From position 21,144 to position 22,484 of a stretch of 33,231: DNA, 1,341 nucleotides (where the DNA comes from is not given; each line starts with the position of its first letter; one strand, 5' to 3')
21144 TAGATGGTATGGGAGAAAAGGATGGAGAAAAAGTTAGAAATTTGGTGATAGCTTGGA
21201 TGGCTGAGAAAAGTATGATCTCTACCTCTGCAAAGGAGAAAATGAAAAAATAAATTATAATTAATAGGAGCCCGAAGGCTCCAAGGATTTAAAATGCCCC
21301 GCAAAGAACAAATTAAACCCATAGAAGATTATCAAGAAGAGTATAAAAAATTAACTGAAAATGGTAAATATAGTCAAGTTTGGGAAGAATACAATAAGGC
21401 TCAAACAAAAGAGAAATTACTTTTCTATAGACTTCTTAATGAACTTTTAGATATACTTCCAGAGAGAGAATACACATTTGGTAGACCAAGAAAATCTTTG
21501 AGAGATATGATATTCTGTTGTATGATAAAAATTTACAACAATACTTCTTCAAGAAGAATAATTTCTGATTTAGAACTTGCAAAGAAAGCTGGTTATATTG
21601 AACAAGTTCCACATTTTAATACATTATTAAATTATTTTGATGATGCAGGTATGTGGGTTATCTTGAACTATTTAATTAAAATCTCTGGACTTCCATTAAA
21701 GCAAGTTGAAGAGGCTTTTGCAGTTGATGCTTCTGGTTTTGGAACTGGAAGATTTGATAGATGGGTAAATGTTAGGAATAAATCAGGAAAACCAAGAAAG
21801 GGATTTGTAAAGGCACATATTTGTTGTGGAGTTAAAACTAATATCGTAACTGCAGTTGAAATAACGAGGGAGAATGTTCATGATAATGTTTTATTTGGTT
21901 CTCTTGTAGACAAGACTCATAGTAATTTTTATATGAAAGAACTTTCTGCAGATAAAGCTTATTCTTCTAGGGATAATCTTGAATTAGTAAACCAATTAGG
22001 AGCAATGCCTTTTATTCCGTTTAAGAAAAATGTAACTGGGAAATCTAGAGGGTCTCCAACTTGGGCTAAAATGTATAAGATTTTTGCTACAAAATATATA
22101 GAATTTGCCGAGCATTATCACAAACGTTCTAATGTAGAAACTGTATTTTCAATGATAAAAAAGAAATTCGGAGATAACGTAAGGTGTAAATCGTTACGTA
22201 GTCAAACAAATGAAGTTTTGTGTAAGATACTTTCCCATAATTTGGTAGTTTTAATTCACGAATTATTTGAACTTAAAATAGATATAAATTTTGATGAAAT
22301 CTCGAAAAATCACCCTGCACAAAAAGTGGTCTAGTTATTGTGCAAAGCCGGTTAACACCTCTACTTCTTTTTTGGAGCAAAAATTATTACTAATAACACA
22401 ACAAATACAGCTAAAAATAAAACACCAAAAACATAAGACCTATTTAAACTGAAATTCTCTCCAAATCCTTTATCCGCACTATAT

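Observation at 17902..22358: Intact IS903-like transposon carrying a secreted protease module as cargo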

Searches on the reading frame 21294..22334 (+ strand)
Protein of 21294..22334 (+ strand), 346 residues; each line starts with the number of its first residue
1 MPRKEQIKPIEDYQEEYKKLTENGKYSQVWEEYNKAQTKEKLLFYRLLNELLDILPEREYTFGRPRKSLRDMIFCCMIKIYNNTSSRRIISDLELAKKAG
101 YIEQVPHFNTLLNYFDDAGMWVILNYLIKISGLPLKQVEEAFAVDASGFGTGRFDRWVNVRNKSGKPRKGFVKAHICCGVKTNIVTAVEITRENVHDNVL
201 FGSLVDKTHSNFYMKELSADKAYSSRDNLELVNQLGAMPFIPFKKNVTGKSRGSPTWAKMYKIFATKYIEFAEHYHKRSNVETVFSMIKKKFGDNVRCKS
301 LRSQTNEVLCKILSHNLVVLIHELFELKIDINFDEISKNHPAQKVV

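Call 6: search_protein_families(library=pfam, proteins=[window:21294-22334:+], max_evalue=0.01)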
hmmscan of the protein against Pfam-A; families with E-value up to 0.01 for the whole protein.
window:21294-22334:+ (346 aa): 2 families
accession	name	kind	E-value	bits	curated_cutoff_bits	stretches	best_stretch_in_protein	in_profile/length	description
PF01609.27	DDE_Tnp_1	-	1e-22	81.4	23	1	139-317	4-200/200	Transposase DDE domain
PF13751.12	DDE_Tnp_1_6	-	0.00049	20.8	25.1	1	261-320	65-124/125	Transposase DDE domain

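Call 10: find_encoding_contigs(protein=window:21294-22334:+, flank=10000, max_places=10)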
Protein window:21294-22334:+ (346 aa): 13 contigs read that carry it; 8 places shown.
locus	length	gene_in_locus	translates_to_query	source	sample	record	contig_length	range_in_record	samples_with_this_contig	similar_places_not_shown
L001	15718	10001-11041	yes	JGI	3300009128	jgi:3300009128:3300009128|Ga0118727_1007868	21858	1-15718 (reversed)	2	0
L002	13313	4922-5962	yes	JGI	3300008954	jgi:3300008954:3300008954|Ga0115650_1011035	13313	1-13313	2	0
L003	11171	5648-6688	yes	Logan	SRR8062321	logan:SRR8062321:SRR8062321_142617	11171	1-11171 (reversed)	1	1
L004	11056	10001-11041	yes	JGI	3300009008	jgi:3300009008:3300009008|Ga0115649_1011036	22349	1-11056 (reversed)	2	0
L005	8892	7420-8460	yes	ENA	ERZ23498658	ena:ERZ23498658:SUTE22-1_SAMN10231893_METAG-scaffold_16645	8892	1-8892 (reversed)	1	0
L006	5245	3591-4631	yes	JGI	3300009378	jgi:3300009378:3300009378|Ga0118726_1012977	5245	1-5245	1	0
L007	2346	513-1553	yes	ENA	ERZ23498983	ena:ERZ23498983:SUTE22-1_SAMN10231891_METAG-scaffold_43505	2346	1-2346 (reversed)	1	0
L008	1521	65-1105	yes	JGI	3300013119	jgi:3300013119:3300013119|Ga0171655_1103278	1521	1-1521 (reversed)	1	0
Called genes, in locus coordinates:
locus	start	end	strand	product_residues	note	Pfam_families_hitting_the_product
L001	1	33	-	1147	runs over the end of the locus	PF02463:SMC_N, PF13304:AAA_21 (weak), PF06470:SMC_hinge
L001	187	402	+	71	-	-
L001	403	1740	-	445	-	PF00890:FAD_binding_2 (weak), PF01134:GIDA (faint), PF01266:DAO (faint), PF01494:FAD_binding_3, PF01946:Thi4 (faint), PF03486:HI0933_like, PF12831:FAD_oxidored (weak), PF21688:FAD-depend_C (weak), +3 more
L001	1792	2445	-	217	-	PF01351:RNase_HII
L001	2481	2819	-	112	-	PF01740:STAS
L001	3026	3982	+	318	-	PF01699:Na_Ca_ex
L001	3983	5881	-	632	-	PF17214:KH_TffA, PF07650:KH_2 (weak), PF00753:Lactamase_B, PF16661:Lactamase_B_6, PF23023:Anti-Pycsar_Apyc1, PF12706:Lactamase_B_2, PF10996:Beta-Casp, PF07521:RMMBL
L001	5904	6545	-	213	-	PF00227:Proteasome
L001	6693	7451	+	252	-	-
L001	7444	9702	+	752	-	PF00112:Peptidase_C1, PF03051:Peptidase_C1_2 (faint), PF00112:Peptidase_C1, PF05048:NosD, PF13229:Beta_helix, PF05048:NosD, PF13229:Beta_helix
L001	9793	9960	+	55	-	-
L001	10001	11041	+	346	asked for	PF01609:DDE_Tnp_1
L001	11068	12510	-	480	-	-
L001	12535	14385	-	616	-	-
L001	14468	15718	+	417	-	?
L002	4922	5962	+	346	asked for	PF01609:DDE_Tnp_1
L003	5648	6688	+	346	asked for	PF01609:DDE_Tnp_1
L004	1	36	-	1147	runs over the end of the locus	PF02463:SMC_N, PF13304:AAA_21 (weak), PF06470:SMC_hinge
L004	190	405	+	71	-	-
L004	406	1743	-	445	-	PF00890:FAD_binding_2 (weak), PF01134:GIDA (faint), PF01266:DAO (faint), PF01494:FAD_binding_3, PF01946:Thi4 (faint), PF03486:HI0933_like, PF12831:FAD_oxidored (weak), PF21688:FAD-depend_C (weak), +3 more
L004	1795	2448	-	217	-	PF01351:RNase_HII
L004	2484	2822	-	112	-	PF01740:STAS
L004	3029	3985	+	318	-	PF01699:Na_Ca_ex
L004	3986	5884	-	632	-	PF17214:KH_TffA, PF07650:KH_2 (weak), PF00753:Lactamase_B, PF16661:Lactamase_B_6, PF23023:Anti-Pycsar_Apyc1, PF12706:Lactamase_B_2, PF10996:Beta-Casp, PF07521:RMMBL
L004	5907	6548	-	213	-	PF00227:Proteasome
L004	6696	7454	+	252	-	-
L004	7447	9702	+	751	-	PF00112:Peptidase_C1, PF03051:Peptidase_C1_2 (faint), PF00112:Peptidase_C1, PF05048:NosD, PF13229:Beta_helix, PF05048:NosD, PF13229:Beta_helix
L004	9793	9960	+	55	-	-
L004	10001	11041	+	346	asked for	PF01609:DDE_Tnp_1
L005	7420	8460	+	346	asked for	PF01609:DDE_Tnp_1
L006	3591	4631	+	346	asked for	PF01609:DDE_Tnp_1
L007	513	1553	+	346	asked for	PF01609:DDE_Tnp_1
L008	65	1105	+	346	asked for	PF01609:DDE_Tnp_1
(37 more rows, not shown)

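Call 12: find_homologous_proteins(query=window:21294-22334:+, max_evalue=0.00001)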
Query window:21294-22334:+ (346 aa): 5126 proteins with E <= 0.00001 among 6655 candidates; the best 120 are listed.
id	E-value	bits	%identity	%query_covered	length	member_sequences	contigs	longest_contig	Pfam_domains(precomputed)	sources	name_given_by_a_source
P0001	6.9e-233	790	100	100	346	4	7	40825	PF01609.28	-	-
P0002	7.6e-197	671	84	100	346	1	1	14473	PF01609.28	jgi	-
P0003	4.7e-169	580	71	100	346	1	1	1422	PF01609.28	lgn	-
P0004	1.4e-167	575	71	100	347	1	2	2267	PF01609.28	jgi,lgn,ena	-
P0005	4.1e-167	573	72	96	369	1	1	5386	PF01609.28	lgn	-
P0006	4.6e-166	570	71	97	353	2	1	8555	PF01609.28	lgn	-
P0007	1.5e-165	568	70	100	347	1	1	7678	PF01609.28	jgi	-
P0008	4.5e-165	567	69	98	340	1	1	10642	PF01609.28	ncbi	ncbi:MAG: transposase [Nanoarchaeota archaeon]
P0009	1.1e-164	565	72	97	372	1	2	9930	PF01609.28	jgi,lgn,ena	-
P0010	5.4e-164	563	69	98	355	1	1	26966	PF01609.28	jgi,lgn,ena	-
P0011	1.2e-162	559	71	97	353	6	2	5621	PF01609.28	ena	-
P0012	2.3e-162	558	70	97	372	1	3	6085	PF01609.28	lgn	-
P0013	1.1e-160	552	69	98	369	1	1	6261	PF01609.28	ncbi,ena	-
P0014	2.1e-160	551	70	96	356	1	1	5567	PF01609.28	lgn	-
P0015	2.7e-160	551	69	97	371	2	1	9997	PF01609.28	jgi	jgi:transposase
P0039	1.5e-151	522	65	97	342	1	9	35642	PF01609.28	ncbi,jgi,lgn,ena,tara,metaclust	jgi:transposase|tara:strand:+ start:2205 stop:3233 length:1029 start_codon:yes stop_codon:yes gene_t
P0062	6.1e-146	504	65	95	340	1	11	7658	PF01609.28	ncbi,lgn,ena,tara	tara:strand:- start:49 stop:1071 length:1023 start_codon:yes stop_codon:yes gene_type:complete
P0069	1.6e-144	499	93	68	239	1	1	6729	PF01609.28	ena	-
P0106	1.3e-98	348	50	99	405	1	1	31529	PF01609.28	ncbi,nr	ncbi:Transposase DDE domain protein [uncultured archaeon]|nr:Transposase DDE domain protein [uncultu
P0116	2.2e-97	344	48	94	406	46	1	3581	PF01609.28,PF04434.23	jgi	jgi:transposase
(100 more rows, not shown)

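Call 13: find_encoding_contigs(protein=P0002, flank=10000, max_places=6)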
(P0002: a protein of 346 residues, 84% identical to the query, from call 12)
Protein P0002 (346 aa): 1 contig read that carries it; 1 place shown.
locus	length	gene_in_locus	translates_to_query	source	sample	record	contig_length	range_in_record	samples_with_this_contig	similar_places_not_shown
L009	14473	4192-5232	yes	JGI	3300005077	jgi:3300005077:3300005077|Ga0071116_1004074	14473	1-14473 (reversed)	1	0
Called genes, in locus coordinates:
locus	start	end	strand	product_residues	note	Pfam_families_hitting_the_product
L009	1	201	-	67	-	?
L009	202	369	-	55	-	-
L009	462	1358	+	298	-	PF13365:Trypsin_2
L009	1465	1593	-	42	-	-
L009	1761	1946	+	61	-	-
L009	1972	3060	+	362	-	PF25924:MJECL33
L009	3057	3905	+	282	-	PF27326:MJECL32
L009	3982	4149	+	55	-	-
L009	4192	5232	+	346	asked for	PF01609:DDE_Tnp_1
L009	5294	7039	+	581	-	PF13229:Beta_helix (weak), PF05048:NosD, PF13229:Beta_helix (weak)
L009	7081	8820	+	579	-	PF01411:tRNA-synt_2c, PF07973:tRNA_SAD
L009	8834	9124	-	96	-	-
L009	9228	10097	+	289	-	PF04545:Sigma70_r4 (weak)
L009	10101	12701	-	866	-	PF00133:tRNA-synt_1, PF01406:tRNA-synt_1e (faint), PF09334:tRNA-synt_1g, PF13603:tRNA-synt_1_2, PF00133:tRNA-synt_1, PF09334:tRNA-synt_1g (weak), PF08264:Anticodon_1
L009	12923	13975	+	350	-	PF01381:HTH_3 (weak), PF14528:LAGLIDADG_3 (weak)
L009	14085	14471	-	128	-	?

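Call 14: find_encoding_contigs(protein=P0069, flank=10000, max_places=6)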
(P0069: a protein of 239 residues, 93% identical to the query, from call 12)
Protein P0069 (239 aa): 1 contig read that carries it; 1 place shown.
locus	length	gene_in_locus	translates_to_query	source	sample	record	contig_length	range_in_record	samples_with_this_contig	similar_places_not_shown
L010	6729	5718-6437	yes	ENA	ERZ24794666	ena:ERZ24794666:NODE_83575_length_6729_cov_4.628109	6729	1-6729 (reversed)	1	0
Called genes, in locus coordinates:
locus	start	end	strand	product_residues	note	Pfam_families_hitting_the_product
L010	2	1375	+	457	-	?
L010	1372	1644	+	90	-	PF14358:DUF4405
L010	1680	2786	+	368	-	-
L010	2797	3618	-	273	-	PF08696:Dna2, PF12705:PDDEXK_1, PF01930:Cas_Cas4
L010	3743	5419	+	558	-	-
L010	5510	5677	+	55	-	-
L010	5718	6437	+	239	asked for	PF01609:DDE_Tnp_1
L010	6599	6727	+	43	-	?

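Call 15: find_encoding_contigs(protein=P0039, flank=6000, max_places=10)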
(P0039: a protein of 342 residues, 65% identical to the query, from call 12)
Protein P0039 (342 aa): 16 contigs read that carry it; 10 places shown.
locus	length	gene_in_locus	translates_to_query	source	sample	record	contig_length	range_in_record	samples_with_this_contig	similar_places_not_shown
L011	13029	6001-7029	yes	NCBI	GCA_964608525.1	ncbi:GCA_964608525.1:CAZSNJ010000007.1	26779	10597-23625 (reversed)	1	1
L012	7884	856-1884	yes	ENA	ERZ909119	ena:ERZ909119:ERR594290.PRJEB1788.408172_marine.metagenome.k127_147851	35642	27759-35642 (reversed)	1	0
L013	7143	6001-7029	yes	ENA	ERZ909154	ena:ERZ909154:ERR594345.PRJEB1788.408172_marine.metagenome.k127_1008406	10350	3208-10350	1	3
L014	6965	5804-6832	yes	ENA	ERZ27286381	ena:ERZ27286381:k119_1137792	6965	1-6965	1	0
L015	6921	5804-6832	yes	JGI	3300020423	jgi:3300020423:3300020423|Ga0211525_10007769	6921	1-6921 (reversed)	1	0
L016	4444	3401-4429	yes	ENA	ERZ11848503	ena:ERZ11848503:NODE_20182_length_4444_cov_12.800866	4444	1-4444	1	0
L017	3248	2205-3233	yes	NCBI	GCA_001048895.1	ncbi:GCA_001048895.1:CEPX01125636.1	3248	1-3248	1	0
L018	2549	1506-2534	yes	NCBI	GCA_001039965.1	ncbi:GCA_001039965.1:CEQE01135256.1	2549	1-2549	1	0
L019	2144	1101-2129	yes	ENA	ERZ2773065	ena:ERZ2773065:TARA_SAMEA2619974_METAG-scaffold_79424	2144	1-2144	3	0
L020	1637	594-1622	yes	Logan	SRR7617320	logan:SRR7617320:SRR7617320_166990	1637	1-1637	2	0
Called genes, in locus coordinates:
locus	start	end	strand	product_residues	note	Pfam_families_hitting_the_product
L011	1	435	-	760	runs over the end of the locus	PF13646:HEAT_2 (faint), PF03747:ADP_ribosyl_GH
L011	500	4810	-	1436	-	-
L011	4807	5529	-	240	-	-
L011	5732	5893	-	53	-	-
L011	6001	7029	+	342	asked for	PF01609:DDE_Tnp_1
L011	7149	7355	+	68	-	PF01191:RNA_pol_Rpb5_C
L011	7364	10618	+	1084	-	PF04563:RNA_pol_Rpb2_1, PF04561:RNA_pol_Rpb2_2, PF04565:RNA_pol_Rpb2_3, PF04566:RNA_pol_Rpb2_4, PF04567:RNA_pol_Rpb2_5, PF00562:RNA_pol_Rpb2_6, PF04560:RNA_pol_Rpb2_7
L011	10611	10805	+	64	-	-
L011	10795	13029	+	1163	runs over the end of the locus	PF04997:RNA_pol_Rpb1_1, PF00623:RNA_pol_Rpb1_2, PF04983:RNA_pol_Rpb1_3, PF05000:RNA_pol_Rpb1_4, PF04998:RNA_pol_Rpb1_5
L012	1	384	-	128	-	?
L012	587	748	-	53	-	-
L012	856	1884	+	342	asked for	PF01609:DDE_Tnp_1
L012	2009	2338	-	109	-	PF04756:OST3_OST6 (weak), PF13848:Thioredoxin_6 (weak), PF00085:Thioredoxin, PF13098:Thioredoxin_2, PF13905:Thioredoxin_8 (faint)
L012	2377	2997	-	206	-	PF02223:Thymidylate_kin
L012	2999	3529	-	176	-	-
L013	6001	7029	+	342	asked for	PF01609:DDE_Tnp_1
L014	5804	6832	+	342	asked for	PF01609:DDE_Tnp_1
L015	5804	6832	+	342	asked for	PF01609:DDE_Tnp_1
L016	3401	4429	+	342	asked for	PF01609:DDE_Tnp_1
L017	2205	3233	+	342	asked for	PF01609:DDE_Tnp_1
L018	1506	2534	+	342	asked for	PF01609:DDE_Tnp_1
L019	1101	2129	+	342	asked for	PF01609:DDE_Tnp_1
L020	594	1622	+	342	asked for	PF01609:DDE_Tnp_1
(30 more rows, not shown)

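Call 21: find_related_loci(query=A1, collection=genome_contigs, flank=10000)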
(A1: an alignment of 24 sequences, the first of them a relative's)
Query A1 (346 aa) in genome_contigs; peptide patterns used: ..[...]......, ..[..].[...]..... (x = any residue, [..] = any of these).
399 stretches matched a pattern; 274 encode a relative of the query (tblastn E <= 1e-3); the best 80 are kept; 80 distinct loci.
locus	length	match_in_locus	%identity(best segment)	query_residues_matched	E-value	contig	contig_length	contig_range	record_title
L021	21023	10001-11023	71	7-346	1e-173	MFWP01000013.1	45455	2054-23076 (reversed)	MAG: Candidatus Pacearchaeota archaeon RBG_19FT_COMBO_34_9 rbg_19ft_combo_scaffold_711, whole genome shotgun sequence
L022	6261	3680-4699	69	8-346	3e-169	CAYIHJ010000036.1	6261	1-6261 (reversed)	MAG TPA_asm: Candidatus Woesearchaeota archaeon isolate ERP119705_co22_52 genome assembly, contig: NODE_9466_length_6261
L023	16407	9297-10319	67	6-346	1e-163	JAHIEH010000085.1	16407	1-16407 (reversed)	MAG: Nanoarchaeota archaeon isolate KR11_0.1_MetaG.mb.113 KR11_0.1_MetaG.mb.113_k141_1219959, whole genome shotgun seque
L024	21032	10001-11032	66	6-346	8e-162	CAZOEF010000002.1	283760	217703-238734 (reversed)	MAG TPA_asm: Candidatus Woesearchaeota archaeon isolate SRP263527_co2_228 genome assembly, contig: NODE_12_length_283760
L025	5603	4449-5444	68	17-346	2e-163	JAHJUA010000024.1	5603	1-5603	MAG: Nanoarchaeota archaeon isolate OS_PC_MetaG.mb.77 OS_PC_MetaG.mb.77_k141_116803, whole genome shotgun sequence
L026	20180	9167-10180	65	10-346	1e-157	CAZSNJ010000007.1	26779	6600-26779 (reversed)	MAG TPA_asm: Candidatus Woesearchaeota archaeon isolate SRP260945_co4_228 genome assembly, contig: NODE_232_length_26779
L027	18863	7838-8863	66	5-346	2e-157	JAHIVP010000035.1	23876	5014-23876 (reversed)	MAG: Nanoarchaeota archaeon isolate MM_PC_MetaG.mb.86 MM_PC_MetaG.mb.86_k141_1084558, whole genome shotgun sequence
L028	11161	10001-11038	62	1-346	8e-152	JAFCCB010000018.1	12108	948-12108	Candidatus Dojkabacteria bacterium isolate AB_1215_Bin_135 AB_1215_Bin_135.fna_scaffold_7713, whole genome shotgun seque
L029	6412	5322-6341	63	7-346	9e-152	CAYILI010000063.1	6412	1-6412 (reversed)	MAG TPA_asm: uncultured Gammaproteobacteria bacterium isolate ERP119705_co22_367 genome assembly, contig: NODE_9194_leng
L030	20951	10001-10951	63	26-343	3e-138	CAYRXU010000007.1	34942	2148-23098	MAG TPA_asm: Candidatus Woesearchaeota archaeon isolate SRP342105_co1_450 genome assembly, contig: NODE_1570_length_3494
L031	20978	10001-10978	62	19-343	8e-138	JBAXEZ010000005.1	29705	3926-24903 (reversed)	MAG: archaeon isolate ELA258 MAG258_5, whole genome shotgun sequence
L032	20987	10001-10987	62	19-346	8e-138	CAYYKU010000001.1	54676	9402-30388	MAG TPA_asm: Candidatus Woesearchaeota archaeon isolate SRP178699_co1_25 genome assembly, contig: NODE_505_length_54676_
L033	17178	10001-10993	69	17-346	1e-155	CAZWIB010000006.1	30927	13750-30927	MAG TPA_asm: Candidatus Woesearchaeota archaeon isolate binchicken_co275_507 genome assembly, contig: NODE_1605_length_3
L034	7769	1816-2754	50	18-330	2e-103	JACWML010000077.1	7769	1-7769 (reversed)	MAG: Methanomicrobia archaeon isolate SPRUCE.2015.31.metabat2.23 SPRUCE.2015.31_scaffold_7092, whole genome shotgun sequ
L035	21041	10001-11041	50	2-345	3e-103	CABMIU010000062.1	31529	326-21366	uncultured archaeon isolate LFW-281_4 genome assembly, contig: LFW2814_8, whole genome shotgun sequence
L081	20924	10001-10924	48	26-333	5e-90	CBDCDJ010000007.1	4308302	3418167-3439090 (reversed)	MAG: Trueperaceae bacterium isolate 7af9cdce-302c-49a7-94c6-3b6834795d20 genome assembly, contig: contig_7, whole genome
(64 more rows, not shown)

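Call 27: search_protein_families(library=ncbifam, proteins=[window:21294-22334:+, P0116, P0106], max_evalue=0.01)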
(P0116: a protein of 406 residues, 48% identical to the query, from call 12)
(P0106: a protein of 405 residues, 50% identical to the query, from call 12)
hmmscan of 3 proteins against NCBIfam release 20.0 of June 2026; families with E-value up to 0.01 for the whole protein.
window:21294-22334:+ (346 aa): 8 families
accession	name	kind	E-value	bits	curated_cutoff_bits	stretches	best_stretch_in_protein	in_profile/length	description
NF033579.1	transpos_IS5_2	equivalog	1.3e-38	133.1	140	1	30-318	3-288/289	IS5 family transposase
NF033551.1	transpos_IS1182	equivalog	8.6e-20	71.1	270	2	162-253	258-349/488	IS1182 family transposase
NF033581.1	transpos_IS5_4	equivalog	1.6e-11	44.1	140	1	50-317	16-284/285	IS5 family transposase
NF033593.1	transpos_ISNCY_1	equivalog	8.9e-10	37.8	325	1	181-321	310-443/444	ISNCY family transposase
NF033520.1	transpos_IS982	equivalog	7.4e-09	35.6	130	1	165-318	97-242/243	IS982 family transposase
NF033592.1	transpos_IS4_1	equivalog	9e-09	34.9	115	2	136-247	103-210/332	IS4 family transposase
NF033578.1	transpos_IS5_1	equivalog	1e-08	34.7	275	1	160-320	272-416/419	IS5 family transposase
NF033580.1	transpos_IS5_3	equivalog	5.6e-07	29.4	110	1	163-289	118-229/258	IS5 family transposase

P0116 (406 aa): 10 families
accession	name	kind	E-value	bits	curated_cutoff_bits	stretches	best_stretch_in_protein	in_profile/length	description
NF033579.1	transpos_IS5_2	equivalog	6.4e-40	137.4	140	1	99-387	2-287/289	IS5 family transposase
NF033551.1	transpos_IS1182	equivalog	8.8e-15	54.5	270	1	243-327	269-353/488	IS1182 family transposase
NF033593.1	transpos_ISNCY_1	equivalog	2.9e-11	42.7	325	1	250-390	309-442/444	ISNCY family transposase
NF033581.1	transpos_IS5_4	equivalog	5e-08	32.6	140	1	231-386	144-283/285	IS5 family transposase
NF033592.1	transpos_IS4_1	equivalog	3.6e-07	29.6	115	1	213-320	110-213/332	IS4 family transposase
NF033559.2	transpos_IS1634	equivalog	2.3e-06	26.9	100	0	231-320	153-245/483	IS1634 family transposase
NF033520.1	transpos_IS982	equivalog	3.2e-05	23.6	130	1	242-387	114-241/243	IS982 family transposase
NF033580.1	transpos_IS5_3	equivalog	3.5e-05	23.5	110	1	244-322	130-207/258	IS5 family transposase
NF033578.1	transpos_IS5_1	equivalog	0.00031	20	275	1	242-390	284-416/419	IS5 family transposase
NF033541.0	transpos_ISH3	equivalog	0.0052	16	225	0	315-392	222-298/298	ISH3 family transposase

P0106 (405 aa): 9 families
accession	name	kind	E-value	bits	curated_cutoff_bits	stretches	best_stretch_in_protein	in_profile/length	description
NF033579.1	transpos_IS5_2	equivalog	2.6e-43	148.6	140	1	90-377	3-287/289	IS5 family transposase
NF033551.1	transpos_IS1182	equivalog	2.3e-15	56.4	270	1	225-310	258-345/488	IS1182 family transposase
NF033593.1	transpos_ISNCY_1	equivalog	2.5e-10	39.6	325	1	241-380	309-442/444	ISNCY family transposase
NF033581.1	transpos_IS5_4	equivalog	2.7e-10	40.1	140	1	110-353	16-259/285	IS5 family transposase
NF033592.1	transpos_IS4_1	equivalog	2.9e-08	33.2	115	1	203-308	109-210/332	IS4 family transposase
NF033520.1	transpos_IS982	equivalog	6.8e-08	32.4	130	1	202-377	73-241/243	IS982 family transposase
NF033580.1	transpos_IS5_3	equivalog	6.3e-05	22.6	110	1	165-315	54-207/258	IS5 family transposase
NF033559.2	transpos_IS1634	equivalog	0.00043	19.4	100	1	204-319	135-252/483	IS1634 family transposase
NF033578.1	transpos_IS5_1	equivalog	0.0011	18.1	275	1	235-381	286-417/419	IS5 family transposase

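Call 29: search_dna_similar(query=window:21294-22334:+, collection=plasmids, mode=protein, max_evalue=0.001, max_rows=25)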
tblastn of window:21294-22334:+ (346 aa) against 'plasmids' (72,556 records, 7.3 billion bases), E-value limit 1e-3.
Records with a match: 1192; places in all: 1894; records where one place covers at least 80% of the query: 221.
Best place of each record, by identity: <60% 1192.
By first word of the organism name: Acinetobacter 489; Klebsiella 240; Vibrio 114; Escherichia 45; Pseudomonas 27; Providencia 26; Enterobacter 23; Salmonella 22; Paracoccus 19; Citrobacter 18; and 73 more.
By predicted mobility (MOB-suite, as given by PLSDB): mobilizable 426; conjugative 423; non-mobilizable 343.
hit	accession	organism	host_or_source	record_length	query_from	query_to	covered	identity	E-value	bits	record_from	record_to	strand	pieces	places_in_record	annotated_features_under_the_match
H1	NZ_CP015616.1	Acinetobacter schindleri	cell culture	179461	10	327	92%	24.6%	3e-8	63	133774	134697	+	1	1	IS5 family transposase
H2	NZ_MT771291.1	Acinetobacter seifertii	-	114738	7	327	93%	24.1%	8e-6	55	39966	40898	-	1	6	IS5 family transposase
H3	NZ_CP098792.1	Acinetobacter baumannii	Homo sapiens,blood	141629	13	327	91%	24.6%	2e-7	61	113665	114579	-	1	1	IS5-like element ISAha3 family transposase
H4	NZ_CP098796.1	Acinetobacter baumannii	Homo sapiens,blood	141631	13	327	91%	24.6%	2e-7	61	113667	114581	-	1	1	IS5-like element ISAha3 family transposase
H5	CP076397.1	Acinetobacter nosocomialis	Homo sapiens,cell culture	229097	7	312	88%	25.2%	4e-6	56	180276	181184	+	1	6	IS5 family transposase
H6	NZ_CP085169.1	Sulfitobacter sp. DSM 110093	cell culture,Sediment from the Channel ...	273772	30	316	83%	26.8%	1e-9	67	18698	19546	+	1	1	IS5 family transposase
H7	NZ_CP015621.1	Acinetobacter schindleri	cell culture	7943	10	327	92%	24.0%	1e-7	61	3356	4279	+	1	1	IS5 family transposase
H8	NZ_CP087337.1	Acinetobacter baumannii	Homo sapiens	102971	5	312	89%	24.8%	7e-7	59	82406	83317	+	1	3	IS5-like element ISAha2 family transposase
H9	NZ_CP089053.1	Acinetobacter ursingii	Homo sapiens,Genome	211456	5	312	89%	24.8%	7e-7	59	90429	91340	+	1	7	IS5-like element ISAha2 family transposase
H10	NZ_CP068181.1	Acinetobacter ursingii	-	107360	5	312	89%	24.8%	7e-7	59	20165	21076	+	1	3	IS5-like element ISAha2 family transposase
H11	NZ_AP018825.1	Acinetobacter ursingii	Lemna minor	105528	5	312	89%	24.8%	7e-7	59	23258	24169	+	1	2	IS5-like element ISAha2 family transposase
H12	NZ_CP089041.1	Acinetobacter ursingii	Homo sapiens,Genome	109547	5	312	89%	24.8%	8e-7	59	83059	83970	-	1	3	IS5-like element ISAha2 family transposase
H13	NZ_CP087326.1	Acinetobacter baumannii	Homo sapiens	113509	5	312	89%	24.8%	7e-7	59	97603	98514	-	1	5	IS5-like element ISAha2 family transposase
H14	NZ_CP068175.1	Acinetobacter ursingii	-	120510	5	312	89%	24.8%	7e-7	59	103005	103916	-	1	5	IS5-like element ISAha2 family transposase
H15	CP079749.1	Acinetobacter johnsonii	cell culture,water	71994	11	327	92%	24.0%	1e-7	61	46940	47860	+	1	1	IS5 family transposase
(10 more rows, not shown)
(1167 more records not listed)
